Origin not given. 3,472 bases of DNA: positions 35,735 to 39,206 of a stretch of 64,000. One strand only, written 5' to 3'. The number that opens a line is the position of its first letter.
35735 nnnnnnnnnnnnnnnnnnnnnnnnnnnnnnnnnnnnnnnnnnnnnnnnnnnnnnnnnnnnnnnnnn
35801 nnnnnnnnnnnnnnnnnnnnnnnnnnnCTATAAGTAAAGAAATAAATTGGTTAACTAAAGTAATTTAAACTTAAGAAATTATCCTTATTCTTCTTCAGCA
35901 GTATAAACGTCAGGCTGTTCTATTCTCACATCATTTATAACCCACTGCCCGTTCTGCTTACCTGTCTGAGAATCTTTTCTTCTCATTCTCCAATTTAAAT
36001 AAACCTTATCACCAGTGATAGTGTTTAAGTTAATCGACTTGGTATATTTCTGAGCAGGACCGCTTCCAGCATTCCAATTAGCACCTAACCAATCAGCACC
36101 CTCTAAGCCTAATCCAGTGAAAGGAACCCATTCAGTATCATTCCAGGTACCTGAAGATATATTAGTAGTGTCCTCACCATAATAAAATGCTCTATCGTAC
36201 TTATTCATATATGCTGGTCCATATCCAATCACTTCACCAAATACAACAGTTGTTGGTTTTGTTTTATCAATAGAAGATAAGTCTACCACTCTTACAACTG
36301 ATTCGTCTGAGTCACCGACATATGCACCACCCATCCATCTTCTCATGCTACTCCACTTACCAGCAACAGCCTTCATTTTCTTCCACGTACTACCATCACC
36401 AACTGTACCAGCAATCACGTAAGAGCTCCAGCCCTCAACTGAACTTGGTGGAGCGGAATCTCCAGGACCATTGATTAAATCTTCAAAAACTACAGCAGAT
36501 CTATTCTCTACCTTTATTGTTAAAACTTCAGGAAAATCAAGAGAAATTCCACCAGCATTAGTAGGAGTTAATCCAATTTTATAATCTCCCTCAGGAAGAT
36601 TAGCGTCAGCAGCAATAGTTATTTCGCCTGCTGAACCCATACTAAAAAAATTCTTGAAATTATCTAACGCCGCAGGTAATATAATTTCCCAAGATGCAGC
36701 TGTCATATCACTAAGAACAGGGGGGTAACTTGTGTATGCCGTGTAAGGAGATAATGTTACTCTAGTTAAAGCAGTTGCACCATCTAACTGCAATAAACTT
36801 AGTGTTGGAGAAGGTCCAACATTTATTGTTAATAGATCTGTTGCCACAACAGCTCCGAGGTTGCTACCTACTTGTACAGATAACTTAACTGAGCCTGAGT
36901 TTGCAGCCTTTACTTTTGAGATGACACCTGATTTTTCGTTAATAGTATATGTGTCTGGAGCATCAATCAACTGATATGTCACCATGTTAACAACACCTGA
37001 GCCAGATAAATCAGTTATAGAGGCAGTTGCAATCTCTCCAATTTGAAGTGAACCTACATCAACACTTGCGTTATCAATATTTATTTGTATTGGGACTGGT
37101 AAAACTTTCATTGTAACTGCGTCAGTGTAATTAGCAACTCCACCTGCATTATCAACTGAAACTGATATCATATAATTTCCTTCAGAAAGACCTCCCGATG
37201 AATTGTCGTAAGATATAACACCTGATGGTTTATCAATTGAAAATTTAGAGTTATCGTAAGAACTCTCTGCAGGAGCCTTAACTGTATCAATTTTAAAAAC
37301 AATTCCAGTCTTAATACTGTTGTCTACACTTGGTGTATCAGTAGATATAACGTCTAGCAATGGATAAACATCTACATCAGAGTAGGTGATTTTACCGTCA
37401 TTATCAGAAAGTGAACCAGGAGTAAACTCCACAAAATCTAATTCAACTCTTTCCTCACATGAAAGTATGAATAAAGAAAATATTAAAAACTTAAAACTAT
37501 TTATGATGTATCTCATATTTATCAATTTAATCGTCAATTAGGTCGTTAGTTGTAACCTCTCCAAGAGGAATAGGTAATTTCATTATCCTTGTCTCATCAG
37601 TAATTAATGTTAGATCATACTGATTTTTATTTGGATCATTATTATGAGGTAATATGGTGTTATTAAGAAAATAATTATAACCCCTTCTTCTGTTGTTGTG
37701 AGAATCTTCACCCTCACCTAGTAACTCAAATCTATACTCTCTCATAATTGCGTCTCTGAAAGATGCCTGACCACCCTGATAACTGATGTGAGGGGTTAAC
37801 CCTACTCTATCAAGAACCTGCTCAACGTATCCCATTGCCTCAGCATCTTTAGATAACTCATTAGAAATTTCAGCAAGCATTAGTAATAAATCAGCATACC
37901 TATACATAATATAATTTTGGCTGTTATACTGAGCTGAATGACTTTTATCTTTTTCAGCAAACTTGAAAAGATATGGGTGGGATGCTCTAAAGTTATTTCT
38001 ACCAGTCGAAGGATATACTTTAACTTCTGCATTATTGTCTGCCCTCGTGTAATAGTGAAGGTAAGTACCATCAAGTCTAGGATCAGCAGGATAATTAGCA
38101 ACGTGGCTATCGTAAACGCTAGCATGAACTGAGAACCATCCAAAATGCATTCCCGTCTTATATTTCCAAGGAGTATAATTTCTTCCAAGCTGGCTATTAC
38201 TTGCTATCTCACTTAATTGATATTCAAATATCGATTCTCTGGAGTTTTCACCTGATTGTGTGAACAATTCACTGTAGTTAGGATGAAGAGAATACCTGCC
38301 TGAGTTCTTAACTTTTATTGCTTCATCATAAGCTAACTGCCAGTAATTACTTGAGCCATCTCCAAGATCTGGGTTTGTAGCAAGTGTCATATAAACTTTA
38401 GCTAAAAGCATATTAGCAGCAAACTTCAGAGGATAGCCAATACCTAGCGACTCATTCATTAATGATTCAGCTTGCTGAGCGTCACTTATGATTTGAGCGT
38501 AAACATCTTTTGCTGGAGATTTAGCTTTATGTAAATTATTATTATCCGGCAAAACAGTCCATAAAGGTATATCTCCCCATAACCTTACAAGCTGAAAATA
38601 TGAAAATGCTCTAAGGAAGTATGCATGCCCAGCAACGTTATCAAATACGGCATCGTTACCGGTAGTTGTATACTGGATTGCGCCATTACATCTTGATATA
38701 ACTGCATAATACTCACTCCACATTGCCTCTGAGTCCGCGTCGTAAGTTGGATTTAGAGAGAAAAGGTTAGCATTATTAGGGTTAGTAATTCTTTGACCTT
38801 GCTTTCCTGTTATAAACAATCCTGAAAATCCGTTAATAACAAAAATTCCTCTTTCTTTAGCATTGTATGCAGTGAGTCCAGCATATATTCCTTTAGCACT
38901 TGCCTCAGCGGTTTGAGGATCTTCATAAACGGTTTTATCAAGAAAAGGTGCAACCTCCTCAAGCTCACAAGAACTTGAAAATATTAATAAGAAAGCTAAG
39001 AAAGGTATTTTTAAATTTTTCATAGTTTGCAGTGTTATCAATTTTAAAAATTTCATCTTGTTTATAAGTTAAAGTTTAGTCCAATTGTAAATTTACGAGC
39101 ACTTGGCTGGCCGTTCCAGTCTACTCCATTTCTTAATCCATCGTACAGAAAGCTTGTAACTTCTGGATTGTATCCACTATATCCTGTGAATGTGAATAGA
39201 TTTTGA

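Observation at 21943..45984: Xylanase PUL loaded with six sulfatases: candidate sulfated-xylan (or xylose-rich sulfated algal glycan) utilisation system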

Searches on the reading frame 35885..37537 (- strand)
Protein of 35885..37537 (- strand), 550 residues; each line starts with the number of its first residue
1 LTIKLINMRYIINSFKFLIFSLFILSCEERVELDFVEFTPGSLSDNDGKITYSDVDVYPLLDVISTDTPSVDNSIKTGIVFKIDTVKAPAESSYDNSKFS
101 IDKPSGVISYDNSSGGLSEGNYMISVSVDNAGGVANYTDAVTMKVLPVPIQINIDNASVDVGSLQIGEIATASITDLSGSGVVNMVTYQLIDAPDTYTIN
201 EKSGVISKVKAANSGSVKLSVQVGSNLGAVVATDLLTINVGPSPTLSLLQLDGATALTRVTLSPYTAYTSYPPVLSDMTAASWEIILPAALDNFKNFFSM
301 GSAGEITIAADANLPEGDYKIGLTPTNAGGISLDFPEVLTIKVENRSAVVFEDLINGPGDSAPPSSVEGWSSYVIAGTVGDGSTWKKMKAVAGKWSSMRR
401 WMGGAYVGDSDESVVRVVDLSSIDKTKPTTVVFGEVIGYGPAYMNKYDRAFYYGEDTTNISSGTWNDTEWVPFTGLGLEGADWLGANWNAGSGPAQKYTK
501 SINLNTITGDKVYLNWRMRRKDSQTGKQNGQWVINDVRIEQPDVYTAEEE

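Call 4: search_protein_families(library=pfam, proteins=[window:35885-37537:-], max_evalue=0.01)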
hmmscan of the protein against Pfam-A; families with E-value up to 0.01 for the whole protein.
window:35885-37537:- (550 aa): 0 families

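Call 37: search_protein_families(library=ncbifam, proteins=[window:35885-37537:-], max_evalue=0.001)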
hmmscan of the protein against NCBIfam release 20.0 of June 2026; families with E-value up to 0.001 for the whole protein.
window:35885-37537:- (550 aa): 0 families

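Call 38: search_solved_structures(query=window:35885-37537:-, max_evalue=1)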
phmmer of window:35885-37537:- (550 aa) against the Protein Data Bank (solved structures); distinct sequences matched with E-value up to 1: 0.

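Call 42: find_homologous_proteins(query=window:35885-37537:-, max_evalue=0.00001)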
Query window:35885-37537:- (550 aa): 122 proteins with E <= 0.00001 among 8000 candidates; the best 120 are listed.
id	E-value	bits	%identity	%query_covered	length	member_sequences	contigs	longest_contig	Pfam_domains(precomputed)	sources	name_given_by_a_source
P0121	0.0e+0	1196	99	99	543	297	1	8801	-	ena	-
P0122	0.0e+0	1064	86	99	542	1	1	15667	-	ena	-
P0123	0.0e+0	1062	85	99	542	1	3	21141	-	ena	-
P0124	0.0e+0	1062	85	99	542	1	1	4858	-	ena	-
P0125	0.0e+0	1061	85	99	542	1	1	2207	-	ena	-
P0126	0.0e+0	1061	85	99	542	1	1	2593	-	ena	-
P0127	0.0e+0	1060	85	99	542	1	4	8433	-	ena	-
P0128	0.0e+0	1059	85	99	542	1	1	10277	-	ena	-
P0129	0.0e+0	1059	85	99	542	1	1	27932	-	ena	-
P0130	0.0e+0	1059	85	99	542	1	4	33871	-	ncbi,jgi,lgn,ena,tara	tara:strand:+ start:7210 stop:8838 length:1629 start_codon:yes stop_codon:yes gene_type:complete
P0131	0.0e+0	1058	85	99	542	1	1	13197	-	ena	-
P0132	0.0e+0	1057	85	99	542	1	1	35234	-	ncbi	-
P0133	0.0e+0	1056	85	99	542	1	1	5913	-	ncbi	-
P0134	0.0e+0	1055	85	99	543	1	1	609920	-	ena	-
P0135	0.0e+0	1054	85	99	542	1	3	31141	-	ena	-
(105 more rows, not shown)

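Call 52: predict_structure(alignment_id=A2)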
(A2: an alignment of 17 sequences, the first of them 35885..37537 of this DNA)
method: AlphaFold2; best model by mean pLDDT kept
length: 550 residues; sequences in the alignment: 17
mean_pLDDT: 81.5   pTM: 0.56
mean pLDDT of the five models: 81.5, 80.8, 80.4, 78.5, 78.5
residues with pLDDT >= 90: 199; 70-90: 249; 50-70: 71; < 50: 31
segments of 3 or more residues with pLDDT < 50: 1-7, 25-39, 484-487, 490-492
pLDDT, mean of each block of 10 residues (from residue 1): 44 56 44 39 73 85 82 73 86 81 88 80 88 83 88 93 90 87 87 93 94 91 88 94 91 93 93 91 94 93 93 91 92 92 90 74 85 84 76 71 64 92 86 74 70 93 90 76 49 69 88 89 61 84 89
secondary structure, 60 per line:
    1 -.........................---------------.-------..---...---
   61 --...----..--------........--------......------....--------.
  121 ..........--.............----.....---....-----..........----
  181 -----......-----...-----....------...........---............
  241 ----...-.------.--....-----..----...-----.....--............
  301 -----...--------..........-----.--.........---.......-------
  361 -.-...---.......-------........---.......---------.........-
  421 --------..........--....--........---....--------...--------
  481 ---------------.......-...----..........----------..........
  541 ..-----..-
elements in order: H2-26 E55-57 E63-65 E80-87 E99-101 E108-111 E120-130 E133-145 E150-154 E158-161 E167-176 E186-191 E197-199 E205-208 E215-225 E229-240 E245-247 E259-262 E274-276 E282-286 H289-297 E298-300 E306-308 E317-326 E335-343 E347-353 E370-376 E384-391 E395-401 E411-419 E429-438 H441-444 E447-454 H458-461 E470-472 E496-502 E511-520 E531-542

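Call 55: fold_search(model_id=the predicted structure, library=pdb)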
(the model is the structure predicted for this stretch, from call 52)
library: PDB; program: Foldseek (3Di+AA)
matches with E <= 10: 1799; with E <= 0.001: 467
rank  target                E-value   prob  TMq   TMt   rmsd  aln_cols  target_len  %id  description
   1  5erp_B                2.2e-12  1.00  0.21  0.24  14.3       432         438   14  Crystal structure of human Desmocollin-2 ectodomain fragment EC2-5 (released 2016-06-15)
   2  4ak1                  1.6e-11  1.00  0.16  0.15  26.6       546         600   15  Structure of BT4661, a SusE-like surface located polysaccharide binding protein from the Bacteroides thetaiotaomicron he (released 2013-03-06)
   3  6eet_A                1.8e-11  1.00  0.17  0.20  17.4       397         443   14  Crystal structure of mouse Protocadherin-15 EC9-MAD12 (released 2019-08-21)
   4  5szr_B                2.3e-11  1.00  0.17  0.21  21.7       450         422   12  Protocadherin Gamma B2 extracellular cadherin domains 3-6 (released 2016-10-19)
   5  5w4t_B                2.5e-11  1.00  0.17  0.27  17.2       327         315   13  Crystal Structure of Fish Cadherin-23 EC1-3 (released 2018-06-20)
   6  3ubg_A                2.9e-11  1.00  0.17  0.26  16.4       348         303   14  Crystal structure of Drosophila N-cadherin EC1-3, II (released 2011-12-21)
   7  5szr_A                3.2e-11  1.00  0.17  0.21  21.6       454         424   12  Protocadherin Gamma B2 extracellular cadherin domains 3-6 (released 2016-10-19)
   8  6pgw                  9.1e-11  1.00  0.17  0.21  23.7       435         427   14  Crystal structure of zebrafish Protocadherin-19 EC3-6 (released 2020-12-30)
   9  6c13_A                1.0e-10  1.00  0.19  0.19  19.4       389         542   14  CryoEM structure of mouse PCDH15-4EC-LHFPL5 complex (released 2018-08-15)
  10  6bxu_A                1.2e-10  1.00  0.19  0.28  14.5       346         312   19  Crystal Structure of Mouse Protocadherin-15 EC5-7 I582T (released 2018-12-26)
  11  4xhz                  1.3e-10  1.00  0.26  0.36  10.6       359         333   14  Crystal Structure of Human Protocadherin-15 EC8-10 (released 2016-09-21)
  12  3q2w_A                1.4e-10  1.00  0.17  0.17  18.7       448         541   11  Crystal structure of mouse N-cadherin ectodomain (released 2011-02-23)
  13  6e6b_B                1.6e-10  1.00  0.17  0.15  22.0       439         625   13  Crystal structure of the Protocadherin GammaB4 extracellular domain (released 2019-04-10)
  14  3ubg_B                1.7e-10  1.00  0.17  0.26  16.3       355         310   14  Crystal structure of Drosophila N-cadherin EC1-3, II (released 2011-12-21)
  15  5szr_C                1.7e-10  1.00  0.17  0.22  20.7       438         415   12  Protocadherin Gamma B2 extracellular cadherin domains 3-6 (released 2016-10-19)
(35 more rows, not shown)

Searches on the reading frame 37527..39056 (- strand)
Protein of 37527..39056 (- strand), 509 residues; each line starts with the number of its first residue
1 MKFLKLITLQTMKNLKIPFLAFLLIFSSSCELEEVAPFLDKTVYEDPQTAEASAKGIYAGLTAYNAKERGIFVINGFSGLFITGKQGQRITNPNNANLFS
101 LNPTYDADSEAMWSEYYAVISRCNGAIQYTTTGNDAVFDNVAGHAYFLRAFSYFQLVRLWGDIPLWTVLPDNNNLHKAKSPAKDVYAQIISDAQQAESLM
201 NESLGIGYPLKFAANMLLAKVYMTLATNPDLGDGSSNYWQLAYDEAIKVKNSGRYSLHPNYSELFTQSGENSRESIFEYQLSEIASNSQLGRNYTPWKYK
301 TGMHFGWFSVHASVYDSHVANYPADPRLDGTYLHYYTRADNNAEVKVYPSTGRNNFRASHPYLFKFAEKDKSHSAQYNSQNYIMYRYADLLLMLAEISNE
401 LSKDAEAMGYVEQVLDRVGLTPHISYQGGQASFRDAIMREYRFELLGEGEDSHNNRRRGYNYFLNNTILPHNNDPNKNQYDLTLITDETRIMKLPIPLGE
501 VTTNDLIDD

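Call 4: search_protein_families(library=pfam, proteins=[window:37527-39056:-], max_evalue=0.01)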
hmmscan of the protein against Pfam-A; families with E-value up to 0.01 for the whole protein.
window:37527-39056:- (509 aa): 3 families
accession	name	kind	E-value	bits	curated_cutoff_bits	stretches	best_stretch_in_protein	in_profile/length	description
PF07980.17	SusD_RagB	-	6.4e-22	79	23.1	1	248-507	36-291/297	SusD family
PF14322.12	SusD-like_3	-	4.9e-19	69.8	27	1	104-223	69-191/191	Starch-binding associating with outer membrane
PF12771.13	SusD-like_2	-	2.3e-06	27.2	27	1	109-205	57-155/415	Starch-binding associating with outer membrane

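Call 37: search_protein_families(library=ncbifam, proteins=[window:37527-39056:-], max_evalue=0.001)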
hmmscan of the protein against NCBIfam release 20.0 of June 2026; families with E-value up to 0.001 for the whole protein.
window:37527-39056:- (509 aa): 2 families
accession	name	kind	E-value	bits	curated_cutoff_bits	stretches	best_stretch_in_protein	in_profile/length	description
NF033072.0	NanU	exception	1.4e-17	64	425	1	110-279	100-277/521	SusD family outer membrane lipoprotein NanU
NF033071.0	SusD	exception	6.8e-08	31.2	725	1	120-274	126-287/558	starch-binding outer membrane lipoprotein SusD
